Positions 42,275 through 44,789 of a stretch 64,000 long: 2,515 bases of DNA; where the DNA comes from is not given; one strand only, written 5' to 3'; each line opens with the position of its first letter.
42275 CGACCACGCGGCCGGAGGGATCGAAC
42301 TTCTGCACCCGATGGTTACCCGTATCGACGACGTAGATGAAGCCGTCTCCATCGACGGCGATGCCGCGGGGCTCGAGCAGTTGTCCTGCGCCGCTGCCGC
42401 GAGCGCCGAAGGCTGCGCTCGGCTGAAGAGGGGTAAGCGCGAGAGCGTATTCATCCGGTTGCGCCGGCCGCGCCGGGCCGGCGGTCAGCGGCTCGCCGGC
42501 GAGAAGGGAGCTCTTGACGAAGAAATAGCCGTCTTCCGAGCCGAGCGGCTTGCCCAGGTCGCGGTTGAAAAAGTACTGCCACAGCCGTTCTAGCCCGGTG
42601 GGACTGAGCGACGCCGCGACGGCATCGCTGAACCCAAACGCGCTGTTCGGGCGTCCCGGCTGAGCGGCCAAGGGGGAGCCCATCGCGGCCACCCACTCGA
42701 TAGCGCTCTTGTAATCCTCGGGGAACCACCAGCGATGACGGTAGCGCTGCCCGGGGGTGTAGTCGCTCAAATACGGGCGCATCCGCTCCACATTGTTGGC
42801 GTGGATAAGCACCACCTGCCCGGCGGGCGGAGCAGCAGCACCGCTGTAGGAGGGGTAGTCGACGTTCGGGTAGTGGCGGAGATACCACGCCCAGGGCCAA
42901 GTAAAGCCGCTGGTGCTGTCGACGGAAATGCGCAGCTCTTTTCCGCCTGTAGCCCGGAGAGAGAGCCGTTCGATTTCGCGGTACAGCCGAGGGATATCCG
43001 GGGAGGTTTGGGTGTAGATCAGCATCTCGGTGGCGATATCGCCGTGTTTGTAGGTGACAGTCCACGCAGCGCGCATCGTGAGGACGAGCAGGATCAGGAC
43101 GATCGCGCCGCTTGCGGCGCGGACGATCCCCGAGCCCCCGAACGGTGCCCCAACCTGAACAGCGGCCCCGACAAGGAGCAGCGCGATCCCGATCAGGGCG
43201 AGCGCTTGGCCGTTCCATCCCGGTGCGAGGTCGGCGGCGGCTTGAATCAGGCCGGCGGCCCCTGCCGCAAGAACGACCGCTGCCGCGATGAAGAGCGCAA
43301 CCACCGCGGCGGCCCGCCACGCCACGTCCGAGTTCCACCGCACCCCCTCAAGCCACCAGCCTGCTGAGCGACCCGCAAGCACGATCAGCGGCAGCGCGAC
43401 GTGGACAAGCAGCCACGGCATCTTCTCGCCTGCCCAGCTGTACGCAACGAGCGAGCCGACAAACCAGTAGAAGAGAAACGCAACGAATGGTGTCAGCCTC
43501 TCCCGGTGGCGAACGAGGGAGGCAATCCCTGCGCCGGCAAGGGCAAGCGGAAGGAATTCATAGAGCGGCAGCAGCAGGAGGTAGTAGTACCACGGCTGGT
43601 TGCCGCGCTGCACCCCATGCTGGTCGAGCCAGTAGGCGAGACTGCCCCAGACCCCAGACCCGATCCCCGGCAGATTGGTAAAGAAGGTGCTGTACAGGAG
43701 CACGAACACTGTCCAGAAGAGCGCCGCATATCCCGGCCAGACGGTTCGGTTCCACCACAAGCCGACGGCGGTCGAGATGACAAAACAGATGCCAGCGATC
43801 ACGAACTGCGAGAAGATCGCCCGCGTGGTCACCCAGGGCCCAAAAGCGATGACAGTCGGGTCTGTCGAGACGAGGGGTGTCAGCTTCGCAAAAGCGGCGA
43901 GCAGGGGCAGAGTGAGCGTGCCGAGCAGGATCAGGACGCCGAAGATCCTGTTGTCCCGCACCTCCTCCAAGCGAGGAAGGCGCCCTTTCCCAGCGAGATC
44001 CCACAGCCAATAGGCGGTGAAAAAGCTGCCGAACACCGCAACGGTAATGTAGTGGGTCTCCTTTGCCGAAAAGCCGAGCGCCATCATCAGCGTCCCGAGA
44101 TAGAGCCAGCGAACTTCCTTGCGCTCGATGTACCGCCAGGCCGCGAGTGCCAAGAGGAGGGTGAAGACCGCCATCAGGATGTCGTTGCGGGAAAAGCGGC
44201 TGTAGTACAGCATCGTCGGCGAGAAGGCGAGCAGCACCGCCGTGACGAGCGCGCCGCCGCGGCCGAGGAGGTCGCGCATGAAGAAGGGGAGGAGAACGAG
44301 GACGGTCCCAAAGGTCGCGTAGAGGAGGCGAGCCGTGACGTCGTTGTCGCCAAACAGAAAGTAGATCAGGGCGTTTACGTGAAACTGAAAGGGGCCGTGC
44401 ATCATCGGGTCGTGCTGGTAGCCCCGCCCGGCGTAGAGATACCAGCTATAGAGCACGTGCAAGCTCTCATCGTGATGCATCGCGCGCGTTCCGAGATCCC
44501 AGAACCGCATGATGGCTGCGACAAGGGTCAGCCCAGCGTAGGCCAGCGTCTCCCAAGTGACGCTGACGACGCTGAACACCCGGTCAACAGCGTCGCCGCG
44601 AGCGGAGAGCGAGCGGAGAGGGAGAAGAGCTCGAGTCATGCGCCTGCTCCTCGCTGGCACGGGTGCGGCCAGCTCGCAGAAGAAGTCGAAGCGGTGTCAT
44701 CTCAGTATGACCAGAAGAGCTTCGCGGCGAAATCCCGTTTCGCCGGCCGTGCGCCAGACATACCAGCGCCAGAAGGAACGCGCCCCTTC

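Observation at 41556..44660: GT-C protein with a HHDESLH first-loop motif fused to a six-bladed NHL propeller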

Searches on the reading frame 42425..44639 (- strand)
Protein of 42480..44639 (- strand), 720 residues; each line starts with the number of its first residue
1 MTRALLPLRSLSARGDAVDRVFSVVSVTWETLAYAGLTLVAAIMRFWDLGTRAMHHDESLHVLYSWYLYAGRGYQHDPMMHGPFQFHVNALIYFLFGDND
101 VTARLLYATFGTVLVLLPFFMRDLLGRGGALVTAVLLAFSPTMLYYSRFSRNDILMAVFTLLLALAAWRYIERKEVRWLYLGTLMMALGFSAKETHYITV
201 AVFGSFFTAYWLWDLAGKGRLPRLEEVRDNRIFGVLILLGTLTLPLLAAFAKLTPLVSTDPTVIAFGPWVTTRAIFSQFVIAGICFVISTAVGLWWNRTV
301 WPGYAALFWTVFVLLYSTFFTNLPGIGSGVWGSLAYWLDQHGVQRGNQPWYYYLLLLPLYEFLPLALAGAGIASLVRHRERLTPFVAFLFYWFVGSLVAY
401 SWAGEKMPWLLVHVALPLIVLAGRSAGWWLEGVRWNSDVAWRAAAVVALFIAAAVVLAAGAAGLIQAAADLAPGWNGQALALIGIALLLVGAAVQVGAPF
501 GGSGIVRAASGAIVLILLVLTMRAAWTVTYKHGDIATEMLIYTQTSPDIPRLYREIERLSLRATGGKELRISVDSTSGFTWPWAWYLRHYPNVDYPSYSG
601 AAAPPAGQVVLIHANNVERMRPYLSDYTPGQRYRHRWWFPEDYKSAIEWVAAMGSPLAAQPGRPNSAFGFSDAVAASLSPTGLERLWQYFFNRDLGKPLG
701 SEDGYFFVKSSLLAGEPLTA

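Call 31: search_solved_structures(query=window:42425-44639:-, max_evalue=10, show_alignments=2)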
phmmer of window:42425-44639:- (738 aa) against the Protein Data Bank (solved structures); distinct sequences matched with E-value up to 10: 1.
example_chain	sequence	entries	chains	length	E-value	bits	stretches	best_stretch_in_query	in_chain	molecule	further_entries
8ya6_A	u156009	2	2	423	1.9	9.7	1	574-623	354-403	endo-1,3-fucanase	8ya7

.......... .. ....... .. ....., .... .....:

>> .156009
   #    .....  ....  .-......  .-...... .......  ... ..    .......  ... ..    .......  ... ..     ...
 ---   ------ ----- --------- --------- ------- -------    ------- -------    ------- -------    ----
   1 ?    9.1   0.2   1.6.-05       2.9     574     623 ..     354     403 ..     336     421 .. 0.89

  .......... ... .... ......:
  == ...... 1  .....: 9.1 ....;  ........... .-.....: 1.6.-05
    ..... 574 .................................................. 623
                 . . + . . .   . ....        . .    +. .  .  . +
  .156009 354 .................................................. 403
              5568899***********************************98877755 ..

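Call 39: find_related_loci(query=A2, collection=genome_contigs, flank=8000)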
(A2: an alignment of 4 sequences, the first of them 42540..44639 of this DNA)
Query A2 (700 aa) in genome_contigs; peptide patterns used: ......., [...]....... (x = any residue, [..] = any of these).
551 stretches matched a pattern; 395 encode a relative of the query (tblastn E <= 1e-3); the best 80 are kept; 80 distinct loci.
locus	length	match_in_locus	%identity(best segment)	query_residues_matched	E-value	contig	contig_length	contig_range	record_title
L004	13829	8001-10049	72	18-700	0e+0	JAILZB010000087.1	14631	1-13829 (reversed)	MAG: Chloroflexota bacterium isolate HOT.Cluster.3 Contig87, whole genome shotgun sequence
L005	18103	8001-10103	75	1-700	0e+0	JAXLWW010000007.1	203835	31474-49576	MAG: Dehalococcoidia bacterium isolate STL-CHL33 C3.105.fa-7, whole genome shotgun sequence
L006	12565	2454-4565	41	2-700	3e-164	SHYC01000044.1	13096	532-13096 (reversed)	MAG: Dehalococcoidia bacterium isolate Baikal-deep-G109 BACOMB-C22984, whole genome shotgun sequence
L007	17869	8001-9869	45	27-644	8e-161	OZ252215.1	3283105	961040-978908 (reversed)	MAG: Dehalococcoidia bacterium isolate f790cd15-5f21-4149-8e86-57a76e5ce5f8 genome assembly, chromosome: 1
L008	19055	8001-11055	47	21-644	1e-160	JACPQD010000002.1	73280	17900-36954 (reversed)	MAG: Chloroflexi bacterium isolate NC_groundwater_644_Ag_B-0.1um_60_123 B_1_S1_Biohub_coassembly_k141_238303, whole geno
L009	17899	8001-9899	45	20-646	2e-157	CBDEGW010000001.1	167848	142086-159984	MAG: Dehalococcoidia bacterium isolate df1c8e39-9ed4-4f98-84fc-ac90bf75a161 genome assembly, contig: contig_1, whole gen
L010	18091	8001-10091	41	10-700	7e-154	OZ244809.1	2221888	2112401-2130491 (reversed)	MAG: Dehalococcoidia bacterium isolate 72fb4183-5545-492e-8133-80fab9efad69 genome assembly, chromosome: 1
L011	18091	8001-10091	41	10-700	4e-153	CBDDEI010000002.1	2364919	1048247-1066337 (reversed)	MAG: Dehalococcoidia bacterium isolate bf458f4b-15b8-4b1a-845f-e047e3056d72 genome assembly, contig: contig_2, whole gen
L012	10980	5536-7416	42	25-645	1e-152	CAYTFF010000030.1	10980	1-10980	MAG TPA_asm: uncultured Dehalococcoidia bacterium isolate SRP092796_co5_562 genome assembly, contig: NODE_10459_length_1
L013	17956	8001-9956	44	15-700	3e-150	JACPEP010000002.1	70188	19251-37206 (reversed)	MAG: Chloroflexi bacterium isolate NC_groundwater_338_Ag_B-0.1um_58_18 GD18-4_B1_scaffold_99943, whole genome shotgun se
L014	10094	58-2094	42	25-682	5e-148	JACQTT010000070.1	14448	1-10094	MAG: Chloroflexi bacterium isolate NC_groundwater_1418_Ag_S-0.65um_53_41 S_p65_S5_coassembly_k141_3741957, whole genome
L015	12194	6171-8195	41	29-700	1e-144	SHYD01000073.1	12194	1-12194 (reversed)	MAG: Dehalococcoidia bacterium isolate Baikal-deep-G110 BACOMB-C25188, whole genome shotgun sequence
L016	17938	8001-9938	43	30-641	8e-144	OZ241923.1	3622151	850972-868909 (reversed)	MAG: Dehalococcoidia bacterium isolate 97b7e7e8-eacd-433b-a875-92d102a9312a genome assembly, chromosome: 1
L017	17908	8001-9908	44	4-645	1e-143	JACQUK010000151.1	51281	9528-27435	MAG: Chloroflexi bacterium isolate NC_groundwater_1435_Ag_S-0.65um_64_30 S_p65_S5_coassembly_k141_5446445, whole genome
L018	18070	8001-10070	42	29-644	3e-143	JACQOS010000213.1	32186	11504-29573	MAG: Chloroflexi bacterium isolate NC_groundwater_1287_Ag_S-0.2um_66_61 S_p2_S4_coassembly_k141_4119507, whole genome sh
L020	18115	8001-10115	42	29-684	3e-140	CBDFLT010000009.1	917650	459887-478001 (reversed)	MAG: Dehalococcoidia bacterium isolate 376ab16f-ee95-4be2-9003-e7d20193712b genome assembly, contig: contig_9, whole gen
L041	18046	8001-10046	39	30-700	7e-134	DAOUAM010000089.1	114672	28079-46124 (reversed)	MAG TPA_asm: Dehalococcoidia bacterium isolate H63_664 k137_90962, whole genome shotgun sequence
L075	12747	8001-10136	41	25-700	3e-127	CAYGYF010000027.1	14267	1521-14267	MAG TPA_asm: uncultured Dehalococcoidia bacterium isolate ERP119294_co3_281 genome assembly, contig: NODE_2908_length_14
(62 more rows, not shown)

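Call 45: search_solved_structures(query=A2, max_evalue=10, show_alignments=3)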
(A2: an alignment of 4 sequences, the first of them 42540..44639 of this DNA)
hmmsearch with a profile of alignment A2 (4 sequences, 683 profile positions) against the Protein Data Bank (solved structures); distinct sequences matched with E-value up to 10: 0.

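Call 64: predict_structure(alignment_id=A4)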
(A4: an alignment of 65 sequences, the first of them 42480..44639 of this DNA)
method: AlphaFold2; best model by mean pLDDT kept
length: 720 residues; sequences in the alignment: 65
mean_pLDDT: 90.1   pTM: 0.90
mean pLDDT of the five models: 90.1, 89.7, 88.8, 88.2, 88.0
residues with pLDDT >= 90: 489; 70-90: 191; 50-70: 24; < 50: 16
segments of 3 or more residues with pLDDT < 50: 1-15
pLDDT, mean of each block of 10 residues (from residue 1): 40 49 74 96 92 88 95 87 94 97 95 98 96 98 78 95 98 98 98 95 98 96 96 98 96 87 88 91 97 98 98 96 92 89 76 90 97 96 98 97 85 97 96 81 94 95 83 79 97 94 91 95 91 81 83 96 94 90 95 94 94 95 96 85 85 88 87 90 86 78 92 69
secondary structure, 60 per line:
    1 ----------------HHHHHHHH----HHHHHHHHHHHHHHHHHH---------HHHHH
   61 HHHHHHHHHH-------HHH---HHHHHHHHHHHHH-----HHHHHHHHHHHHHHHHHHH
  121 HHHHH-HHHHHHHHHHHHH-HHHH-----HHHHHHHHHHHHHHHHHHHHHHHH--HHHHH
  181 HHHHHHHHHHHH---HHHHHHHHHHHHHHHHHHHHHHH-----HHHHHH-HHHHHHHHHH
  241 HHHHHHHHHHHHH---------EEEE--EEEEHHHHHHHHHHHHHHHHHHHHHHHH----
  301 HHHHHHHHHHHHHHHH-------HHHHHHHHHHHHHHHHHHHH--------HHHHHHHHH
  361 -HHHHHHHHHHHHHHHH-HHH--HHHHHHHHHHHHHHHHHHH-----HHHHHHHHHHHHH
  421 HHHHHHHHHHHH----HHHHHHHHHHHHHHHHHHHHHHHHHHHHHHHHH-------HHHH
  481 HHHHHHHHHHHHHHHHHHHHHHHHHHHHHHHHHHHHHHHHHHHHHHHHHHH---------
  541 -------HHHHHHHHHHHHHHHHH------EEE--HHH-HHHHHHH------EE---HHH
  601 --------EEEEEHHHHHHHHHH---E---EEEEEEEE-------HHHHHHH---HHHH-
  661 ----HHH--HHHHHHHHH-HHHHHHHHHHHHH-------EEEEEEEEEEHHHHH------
elements in order (helices of 4 or more, strands of 3 or more residues): H17-24 H29-46 H56-70 H84-96 H102-125 H127-139 H141-144 H150-173 H176-192 H196-218 H224-229 H231-253 E263-266 E269-272 H273-296 H301-316 H324-343 H352-360 H362-377 H384-402 H408-432 H437-469 H477-531 H548-564 E571-573 H580-586 E609-613 H614-623 E631-638 H646-652 H656-659 H670-678 H680-692 E700-709 H710-714

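Call 67: fold_search(model_id=the predicted structure, library=pdb)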
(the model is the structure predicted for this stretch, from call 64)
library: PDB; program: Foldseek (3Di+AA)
matches with E <= 10: 187; with E <= 0.001: 22
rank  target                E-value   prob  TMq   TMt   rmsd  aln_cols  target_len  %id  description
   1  8b6l_I                1.5e-07  1.00  0.42  0.44  13.7       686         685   12  Subtomogram average of the human Sec61-TRAP-OSTA-translocon (released 2022-12-07)
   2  9n9j_I                3.4e-07  1.00  0.44  0.44  14.7       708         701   12  Structure of a GRP94 folding intermediate engaged with a CCDC134- and FKBP11-bound secretory translocon (released 2025-11-19)
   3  8pn9_A                5.5e-07  1.00  0.41  0.45  11.9       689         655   14  Structure of human oligosaccharyltransferase OST-A complex bound to NGI-1 (released 2024-05-08)
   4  5f15                  7.3e-07  1.00  0.41  0.53  11.2       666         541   14  Crystal Structure of ArnT from Cupriavidus metallidurans bound to Undecaprenyl phosphate (released 2016-02-17)
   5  5ezm                  1.5e-06  1.00  0.41  0.53  11.1       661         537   15  Crystal Structure of ArnT from Cupriavidus metallidurans in the apo state (released 2016-02-17)
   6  8age_A                3.9e-06  1.00  0.42  0.46  12.7       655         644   11  Structure of yeast oligosaccharylransferase complex with acceptor peptide bound (released 2022-12-07)
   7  6s7o_A                7.8e-06  1.00  0.42  0.45  11.8       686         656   13  Cryo-EM structure of human oligosaccharyltransferase complex OST-A (released 2019-12-18)
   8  8agc_A                8.1e-06  1.00  0.43  0.45  12.5       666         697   12  Structure of yeast oligosaccharylransferase complex with lipid-linked oligosaccharide and non-acceptor peptide bound (released 2022-12-07)
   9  6ezn_F                1.1e-05  1.00  0.42  0.47  14.2       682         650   11  Cryo-EM structure of the yeast oligosaccharyltransferase (OST) complex (released 2018-01-17)
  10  6ftg_5                1.3e-05  1.00  0.42  0.46  13.6       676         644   12  Subtomogram average of OST-containing ribosome-translocon complexes from canine rough microsomal membranes (released 2018-03-21)
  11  6s7t_A                1.4e-05  1.00  0.42  0.43  12.0       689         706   11  Cryo-EM structure of human oligosaccharyltransferase complex OST-B (released 2019-12-18)
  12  7oci_F                1.5e-05  1.00  0.42  0.46  12.6       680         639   11  Cryo-EM structure of yeast Ost6p containing oligosaccharyltransferase complex (released 2022-02-16)
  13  9i5k_A                4.2e-05  1.00  0.39  0.54  10.2       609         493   12  Structure of the Chaetomium thermophilum Pmt4 homodimer (C2 symmetry) (released 2025-12-24)
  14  8agb_A                7.1e-05  1.00  0.41  0.45  13.2       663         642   12  Structure of yeast oligosaccharylransferase complex with lipid-linked oligosaccharide bound (released 2022-12-07)
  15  9s6u_A                1.0e-04  1.00  0.41  0.52  10.9       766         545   11  Ternary cryo-EM structure of human ALG9 with Dol25-PP-GlcNAc2Man8, Dol25-P-Man and Fab (released 2026-03-18)
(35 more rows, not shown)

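Call 74: search_solved_structures(query=A3, max_evalue=10, show_alignments=3)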
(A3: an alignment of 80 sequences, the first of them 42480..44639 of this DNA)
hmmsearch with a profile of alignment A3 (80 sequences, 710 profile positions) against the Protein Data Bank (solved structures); distinct sequences matched with E-value up to 10: 0.

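Call 76: search_protein_representatives(protein=window:42480-44639:-)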
Query: 720 residues. Proteins with E-value up to 0.001 (for the whole library): 5929; up to 1e-10: 3371; up to 1e-30: 1098. The best 150 are listed.
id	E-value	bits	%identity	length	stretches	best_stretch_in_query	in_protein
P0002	0.0e+00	1328.8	82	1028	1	14-720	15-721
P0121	2.9e-171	587.8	48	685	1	27-711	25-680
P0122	3.2e-165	567.8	47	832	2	23-379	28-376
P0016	4.5e-165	567.3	47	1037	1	14-706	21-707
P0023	1.3e-164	565.8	48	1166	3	366-715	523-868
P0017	1.0e-163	562.9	48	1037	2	18-645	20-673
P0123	2.7e-162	558.2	56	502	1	93-586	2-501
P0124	1.4e-155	535.9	48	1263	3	367-719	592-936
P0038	1.0e-150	519.9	44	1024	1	17-715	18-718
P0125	1.4e-148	512.8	47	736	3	280-645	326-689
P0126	1.9e-146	505.8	49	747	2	230-642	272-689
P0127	2.3e-145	502.2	47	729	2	203-650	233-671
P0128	8.4e-142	490.4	43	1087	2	12-373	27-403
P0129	2.0e-140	485.9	47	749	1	27-642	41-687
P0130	2.8e-139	482.0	43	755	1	28-710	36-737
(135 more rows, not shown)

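Call 77: search_dna_similar(query=window:42480-44639:-, collection=plasmids, mode=protein, max_evalue=0.001, max_rows=25)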
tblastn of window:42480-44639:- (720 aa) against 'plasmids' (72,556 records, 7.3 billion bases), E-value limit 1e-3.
Records with a match: 1; places in all: 1; records where one place covers at least 80% of the query: 0.
Best place of each record, by identity: <60% 1.
By first word of the organism name: Halogeometricum 1.
By predicted mobility (MOB-suite, as given by PLSDB): non-mobilizable 1.
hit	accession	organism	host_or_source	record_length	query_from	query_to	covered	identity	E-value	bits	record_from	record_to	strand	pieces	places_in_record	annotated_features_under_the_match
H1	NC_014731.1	Halogeometricum borinquense DSM 11551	-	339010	18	195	25%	33.1%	2e-15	89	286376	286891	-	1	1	flippase activity-associated protein Agl23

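Call 78: get_annotated_region(hit=H1, flank=9000)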
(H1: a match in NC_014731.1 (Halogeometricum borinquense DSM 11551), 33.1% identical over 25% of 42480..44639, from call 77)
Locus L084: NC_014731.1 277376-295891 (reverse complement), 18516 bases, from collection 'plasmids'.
description: Halogeometricum borinquense DSM 11551 plasmid pHBOR02, complete sequence
organism: Halogeometricum borinquense DSM 11551 (NCBI taxid 469382)
taxonomy: Archaea; Euryarchaeota; Halobacteria; Halobacteriales; Haloferacaceae; Halogeometricum; Halogeometricum borinquense; Halogeometricum borinquense DSM 11551
host: -; source: -; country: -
typing (MOB-suite, as given by PLSDB): non-mobilizable
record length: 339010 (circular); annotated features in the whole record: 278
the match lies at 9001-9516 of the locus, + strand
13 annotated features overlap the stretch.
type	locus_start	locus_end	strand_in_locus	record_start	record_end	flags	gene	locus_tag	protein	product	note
CDS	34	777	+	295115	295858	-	-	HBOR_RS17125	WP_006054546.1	IclR family transcriptional regulator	GO:0006355 - regulation of DNA-templated transcription [Evidence IEA]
CDS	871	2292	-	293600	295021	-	-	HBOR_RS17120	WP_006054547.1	PKD domain-containing protein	-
CDS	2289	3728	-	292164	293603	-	-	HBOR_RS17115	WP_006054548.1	PKD domain-containing protein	-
CDS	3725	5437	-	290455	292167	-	-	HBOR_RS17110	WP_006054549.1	glycosyl hydrolase family 18 protein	GO:0005975 - carbohydrate metabolic process [Evidence IEA]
CDS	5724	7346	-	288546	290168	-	-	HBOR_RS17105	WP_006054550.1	glycosyl hydrolase family 18 protein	GO:0005975 - carbohydrate metabolic process [Evidence IEA]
CDS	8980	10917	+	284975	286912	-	-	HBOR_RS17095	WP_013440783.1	flippase activity-associated protein Agl23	-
CDS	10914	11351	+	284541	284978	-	-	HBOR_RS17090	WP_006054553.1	GtrA family protein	GO:0000271 - polysaccharide biosynthetic process [Evidence IEA]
CDS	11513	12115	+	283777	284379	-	-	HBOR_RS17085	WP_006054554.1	helix-turn-helix domain-containing protein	-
CDS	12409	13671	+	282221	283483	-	-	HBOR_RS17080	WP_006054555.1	alkyl sulfatase dimerization domain-containing protein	-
CDS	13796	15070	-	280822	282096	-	-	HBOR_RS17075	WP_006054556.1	MFS transporter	GO:0055085 - transmembrane transport [Evidence IEA]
CDS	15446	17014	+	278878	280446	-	-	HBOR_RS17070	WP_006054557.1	aldehyde dehydrogenase family protein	-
CDS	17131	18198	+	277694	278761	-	-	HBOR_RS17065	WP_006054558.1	zinc-dependent alcohol dehydrogenase family protein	-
CDS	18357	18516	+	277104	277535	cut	-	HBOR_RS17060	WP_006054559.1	SCP2 sterol-binding domain-containing protein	-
